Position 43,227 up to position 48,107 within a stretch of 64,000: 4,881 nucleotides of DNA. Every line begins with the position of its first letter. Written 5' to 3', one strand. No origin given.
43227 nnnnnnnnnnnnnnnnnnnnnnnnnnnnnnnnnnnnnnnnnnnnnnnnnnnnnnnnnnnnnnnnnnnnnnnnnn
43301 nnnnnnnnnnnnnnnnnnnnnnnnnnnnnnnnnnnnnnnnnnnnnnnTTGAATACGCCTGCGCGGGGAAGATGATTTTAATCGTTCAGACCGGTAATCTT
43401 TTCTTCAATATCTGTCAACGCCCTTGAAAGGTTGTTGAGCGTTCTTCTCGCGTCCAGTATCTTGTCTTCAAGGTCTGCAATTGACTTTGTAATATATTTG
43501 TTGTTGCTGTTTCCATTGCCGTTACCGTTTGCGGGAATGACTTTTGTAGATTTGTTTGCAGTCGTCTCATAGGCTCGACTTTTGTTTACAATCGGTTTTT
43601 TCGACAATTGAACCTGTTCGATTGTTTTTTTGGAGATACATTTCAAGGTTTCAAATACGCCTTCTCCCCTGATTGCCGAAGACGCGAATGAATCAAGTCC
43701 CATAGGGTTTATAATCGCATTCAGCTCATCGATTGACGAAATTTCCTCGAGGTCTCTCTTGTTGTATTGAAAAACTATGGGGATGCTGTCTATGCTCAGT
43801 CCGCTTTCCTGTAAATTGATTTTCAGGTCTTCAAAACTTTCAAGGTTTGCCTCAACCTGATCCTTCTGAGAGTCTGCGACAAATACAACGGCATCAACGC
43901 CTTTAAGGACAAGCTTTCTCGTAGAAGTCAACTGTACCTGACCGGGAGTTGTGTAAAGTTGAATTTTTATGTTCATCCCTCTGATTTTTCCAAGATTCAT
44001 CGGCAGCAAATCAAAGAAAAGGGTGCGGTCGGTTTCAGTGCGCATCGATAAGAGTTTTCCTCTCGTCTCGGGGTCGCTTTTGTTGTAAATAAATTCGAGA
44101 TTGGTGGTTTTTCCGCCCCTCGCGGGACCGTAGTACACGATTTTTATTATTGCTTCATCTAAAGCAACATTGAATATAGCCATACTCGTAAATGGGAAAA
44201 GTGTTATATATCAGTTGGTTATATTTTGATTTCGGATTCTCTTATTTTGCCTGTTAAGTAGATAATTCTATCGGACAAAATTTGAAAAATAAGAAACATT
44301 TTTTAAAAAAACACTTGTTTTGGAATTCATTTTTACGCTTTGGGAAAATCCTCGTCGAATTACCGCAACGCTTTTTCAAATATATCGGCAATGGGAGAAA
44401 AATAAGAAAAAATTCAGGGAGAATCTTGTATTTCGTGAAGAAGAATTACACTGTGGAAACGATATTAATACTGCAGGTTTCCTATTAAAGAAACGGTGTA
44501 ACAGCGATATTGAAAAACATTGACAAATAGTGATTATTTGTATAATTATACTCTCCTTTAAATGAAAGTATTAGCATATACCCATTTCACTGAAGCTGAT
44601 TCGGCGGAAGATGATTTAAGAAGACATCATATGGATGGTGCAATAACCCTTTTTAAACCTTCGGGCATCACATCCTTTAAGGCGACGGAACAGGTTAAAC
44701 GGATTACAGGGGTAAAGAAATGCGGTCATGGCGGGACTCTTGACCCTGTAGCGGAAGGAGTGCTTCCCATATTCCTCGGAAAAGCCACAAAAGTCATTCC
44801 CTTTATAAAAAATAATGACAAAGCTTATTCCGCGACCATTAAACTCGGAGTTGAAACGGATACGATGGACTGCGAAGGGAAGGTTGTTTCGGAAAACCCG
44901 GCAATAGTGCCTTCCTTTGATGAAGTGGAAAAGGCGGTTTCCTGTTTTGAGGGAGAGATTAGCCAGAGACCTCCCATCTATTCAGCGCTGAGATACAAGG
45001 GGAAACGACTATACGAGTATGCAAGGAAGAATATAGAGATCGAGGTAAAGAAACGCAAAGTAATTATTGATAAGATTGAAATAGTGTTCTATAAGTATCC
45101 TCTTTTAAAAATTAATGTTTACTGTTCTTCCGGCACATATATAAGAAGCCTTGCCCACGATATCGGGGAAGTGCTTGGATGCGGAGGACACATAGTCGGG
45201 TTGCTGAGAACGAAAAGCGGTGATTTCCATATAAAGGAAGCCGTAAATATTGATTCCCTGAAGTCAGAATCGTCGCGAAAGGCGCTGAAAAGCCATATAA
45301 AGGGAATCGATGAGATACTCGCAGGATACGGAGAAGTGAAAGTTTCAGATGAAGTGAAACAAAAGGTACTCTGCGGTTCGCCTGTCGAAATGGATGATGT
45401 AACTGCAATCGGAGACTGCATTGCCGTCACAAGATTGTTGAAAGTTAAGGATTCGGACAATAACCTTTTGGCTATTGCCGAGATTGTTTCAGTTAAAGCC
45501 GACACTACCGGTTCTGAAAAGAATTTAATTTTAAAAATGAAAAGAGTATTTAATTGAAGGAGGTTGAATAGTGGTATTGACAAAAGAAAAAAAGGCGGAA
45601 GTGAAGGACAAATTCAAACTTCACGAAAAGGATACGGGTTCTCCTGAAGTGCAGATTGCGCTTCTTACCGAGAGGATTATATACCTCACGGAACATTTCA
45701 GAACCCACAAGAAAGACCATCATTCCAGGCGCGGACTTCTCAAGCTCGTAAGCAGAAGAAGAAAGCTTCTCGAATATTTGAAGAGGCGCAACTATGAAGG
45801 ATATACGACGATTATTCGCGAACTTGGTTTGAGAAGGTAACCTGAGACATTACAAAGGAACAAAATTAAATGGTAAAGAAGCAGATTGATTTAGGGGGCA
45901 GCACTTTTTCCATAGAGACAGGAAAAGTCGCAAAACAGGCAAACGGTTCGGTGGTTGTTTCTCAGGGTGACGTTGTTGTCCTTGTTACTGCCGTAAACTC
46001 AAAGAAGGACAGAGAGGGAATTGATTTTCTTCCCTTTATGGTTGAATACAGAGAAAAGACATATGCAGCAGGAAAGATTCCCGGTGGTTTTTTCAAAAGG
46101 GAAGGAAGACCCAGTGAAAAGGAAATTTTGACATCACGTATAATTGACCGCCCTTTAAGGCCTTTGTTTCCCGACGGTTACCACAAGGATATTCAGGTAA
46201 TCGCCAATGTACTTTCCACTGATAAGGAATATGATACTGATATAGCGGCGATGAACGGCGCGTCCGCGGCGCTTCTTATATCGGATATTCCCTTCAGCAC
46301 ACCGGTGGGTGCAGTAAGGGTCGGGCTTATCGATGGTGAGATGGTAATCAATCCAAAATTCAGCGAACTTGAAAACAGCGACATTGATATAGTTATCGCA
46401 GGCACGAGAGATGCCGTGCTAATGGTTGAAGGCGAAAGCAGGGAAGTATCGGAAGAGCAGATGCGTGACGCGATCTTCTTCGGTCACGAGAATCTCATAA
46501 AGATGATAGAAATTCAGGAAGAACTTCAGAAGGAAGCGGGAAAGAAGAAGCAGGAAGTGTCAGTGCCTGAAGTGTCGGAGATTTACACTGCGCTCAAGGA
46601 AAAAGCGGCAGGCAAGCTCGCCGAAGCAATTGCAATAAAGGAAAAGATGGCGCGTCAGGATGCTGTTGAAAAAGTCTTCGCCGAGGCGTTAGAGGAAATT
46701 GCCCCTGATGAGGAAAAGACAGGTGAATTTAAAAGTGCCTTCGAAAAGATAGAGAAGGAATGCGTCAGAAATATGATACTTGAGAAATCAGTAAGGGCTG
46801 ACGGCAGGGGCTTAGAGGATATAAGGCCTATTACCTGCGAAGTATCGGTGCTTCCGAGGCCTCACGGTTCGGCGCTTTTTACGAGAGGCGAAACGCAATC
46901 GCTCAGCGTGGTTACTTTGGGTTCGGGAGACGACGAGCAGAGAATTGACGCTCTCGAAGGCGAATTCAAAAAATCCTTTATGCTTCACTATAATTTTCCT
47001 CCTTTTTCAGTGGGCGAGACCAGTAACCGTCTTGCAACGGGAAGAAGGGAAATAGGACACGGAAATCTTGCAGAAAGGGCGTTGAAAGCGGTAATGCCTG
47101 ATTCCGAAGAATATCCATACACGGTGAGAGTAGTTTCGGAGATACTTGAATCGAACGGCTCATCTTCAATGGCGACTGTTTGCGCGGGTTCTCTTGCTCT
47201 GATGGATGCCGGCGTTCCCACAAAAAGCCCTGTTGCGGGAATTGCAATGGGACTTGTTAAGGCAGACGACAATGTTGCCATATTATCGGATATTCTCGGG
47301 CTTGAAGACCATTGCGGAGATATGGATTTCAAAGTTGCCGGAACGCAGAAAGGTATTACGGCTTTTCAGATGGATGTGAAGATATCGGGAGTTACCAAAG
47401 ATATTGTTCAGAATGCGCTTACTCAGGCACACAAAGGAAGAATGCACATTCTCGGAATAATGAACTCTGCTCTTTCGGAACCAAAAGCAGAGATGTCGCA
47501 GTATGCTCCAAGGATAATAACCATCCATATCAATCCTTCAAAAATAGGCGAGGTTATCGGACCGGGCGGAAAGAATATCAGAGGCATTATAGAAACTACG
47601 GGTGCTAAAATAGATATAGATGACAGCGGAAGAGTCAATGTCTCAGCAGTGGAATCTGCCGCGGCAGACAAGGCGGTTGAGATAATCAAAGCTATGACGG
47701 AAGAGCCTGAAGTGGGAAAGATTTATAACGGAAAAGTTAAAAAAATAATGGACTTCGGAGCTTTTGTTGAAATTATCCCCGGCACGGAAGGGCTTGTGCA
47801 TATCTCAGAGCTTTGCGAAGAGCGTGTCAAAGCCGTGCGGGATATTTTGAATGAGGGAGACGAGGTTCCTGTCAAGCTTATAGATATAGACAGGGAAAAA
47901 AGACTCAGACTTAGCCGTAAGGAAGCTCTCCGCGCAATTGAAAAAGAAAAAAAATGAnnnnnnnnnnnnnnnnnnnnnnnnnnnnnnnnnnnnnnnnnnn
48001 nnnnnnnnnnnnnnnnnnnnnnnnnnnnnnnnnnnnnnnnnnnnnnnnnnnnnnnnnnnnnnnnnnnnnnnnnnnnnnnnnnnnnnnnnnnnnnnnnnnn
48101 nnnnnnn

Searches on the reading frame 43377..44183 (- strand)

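Call 26: search_protein_families(library=pfam, proteins=[window:43377-44183:-], max_evalue=0.00001)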
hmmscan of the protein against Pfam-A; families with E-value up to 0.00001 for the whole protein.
window:43377-44183:- (268 aa): 1 family
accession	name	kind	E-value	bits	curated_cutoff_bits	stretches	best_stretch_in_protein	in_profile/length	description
PF00025.27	Arf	-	7.8e-07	29.2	22.3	1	62-186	48-173/174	ADP-ribosylation factor family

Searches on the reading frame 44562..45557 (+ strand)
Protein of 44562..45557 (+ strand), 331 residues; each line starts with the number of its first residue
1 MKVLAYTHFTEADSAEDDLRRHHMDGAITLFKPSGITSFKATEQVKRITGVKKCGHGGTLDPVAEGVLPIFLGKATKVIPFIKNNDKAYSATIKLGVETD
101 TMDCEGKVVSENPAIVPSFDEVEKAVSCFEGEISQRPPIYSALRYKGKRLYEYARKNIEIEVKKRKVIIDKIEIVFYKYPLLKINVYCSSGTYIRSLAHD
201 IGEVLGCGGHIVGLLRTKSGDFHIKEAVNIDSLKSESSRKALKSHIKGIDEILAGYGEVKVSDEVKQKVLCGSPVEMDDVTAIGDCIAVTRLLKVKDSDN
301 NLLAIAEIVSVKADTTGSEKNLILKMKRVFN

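Call 26: search_protein_families(library=pfam, proteins=[window:44562-45557:+], max_evalue=0.00001)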
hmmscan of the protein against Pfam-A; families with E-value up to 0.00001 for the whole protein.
window:44562-45557:+ (331 aa): 2 families
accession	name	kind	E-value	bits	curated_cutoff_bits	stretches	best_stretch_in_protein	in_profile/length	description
PF01509.24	TruB_N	-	2.9e-54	183.9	27.3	1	46-194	1-149/149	TruB family pseudouridylate synthase (N terminal domain)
PF16198.10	TruB_C_2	-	2.3e-13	50.5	29.3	1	195-253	1-65/66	tRNA pseudouridylate synthase B C-terminal domain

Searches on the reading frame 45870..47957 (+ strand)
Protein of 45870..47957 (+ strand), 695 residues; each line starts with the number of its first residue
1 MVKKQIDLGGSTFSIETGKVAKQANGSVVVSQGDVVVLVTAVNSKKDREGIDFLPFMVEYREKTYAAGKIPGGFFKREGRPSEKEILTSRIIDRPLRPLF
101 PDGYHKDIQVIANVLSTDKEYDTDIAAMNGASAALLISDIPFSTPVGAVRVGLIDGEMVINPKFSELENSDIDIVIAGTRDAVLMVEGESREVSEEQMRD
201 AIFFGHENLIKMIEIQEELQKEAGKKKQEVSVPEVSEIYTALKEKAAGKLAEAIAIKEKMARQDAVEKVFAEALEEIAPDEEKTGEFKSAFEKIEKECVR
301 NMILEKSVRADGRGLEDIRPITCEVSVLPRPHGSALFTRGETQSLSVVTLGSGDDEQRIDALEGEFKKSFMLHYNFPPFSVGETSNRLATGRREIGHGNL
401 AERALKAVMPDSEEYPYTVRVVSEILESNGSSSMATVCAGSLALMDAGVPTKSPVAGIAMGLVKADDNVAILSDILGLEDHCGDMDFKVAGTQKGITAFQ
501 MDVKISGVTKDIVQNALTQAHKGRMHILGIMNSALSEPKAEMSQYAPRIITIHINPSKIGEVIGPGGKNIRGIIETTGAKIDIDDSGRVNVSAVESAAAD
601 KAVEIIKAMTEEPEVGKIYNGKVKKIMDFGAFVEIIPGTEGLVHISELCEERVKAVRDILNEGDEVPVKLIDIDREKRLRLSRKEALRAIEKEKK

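Call 26: search_protein_families(library=pfam, proteins=[window:45870-47957:+], max_evalue=0.00001)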
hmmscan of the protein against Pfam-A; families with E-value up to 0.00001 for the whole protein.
window:45870-47957:+ (695 aa): 5 families
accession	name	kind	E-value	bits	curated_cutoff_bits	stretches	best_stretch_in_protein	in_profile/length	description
PF01138.27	RNase_PH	-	1.4e-62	210.3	25.5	2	13-141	5-130/130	3' exoribonuclease family, domain 1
PF03725.20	RNase_PH_C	-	1.3e-25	89.5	20.8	2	144-207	1-66/67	3' exoribonuclease family, domain 2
PF00575.29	S1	-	7.6e-18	65.1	22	1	612-684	1-74/74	S1 RNA binding domain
PF03726.19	PNPase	-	1.7e-15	57.7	24.6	1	238-313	2-80/81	Polyribonucleotide nucleotidyltransferase, RNA binding domain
PF00013.35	KH_1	-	8.8e-12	45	21.5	1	550-607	2-65/66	KH domain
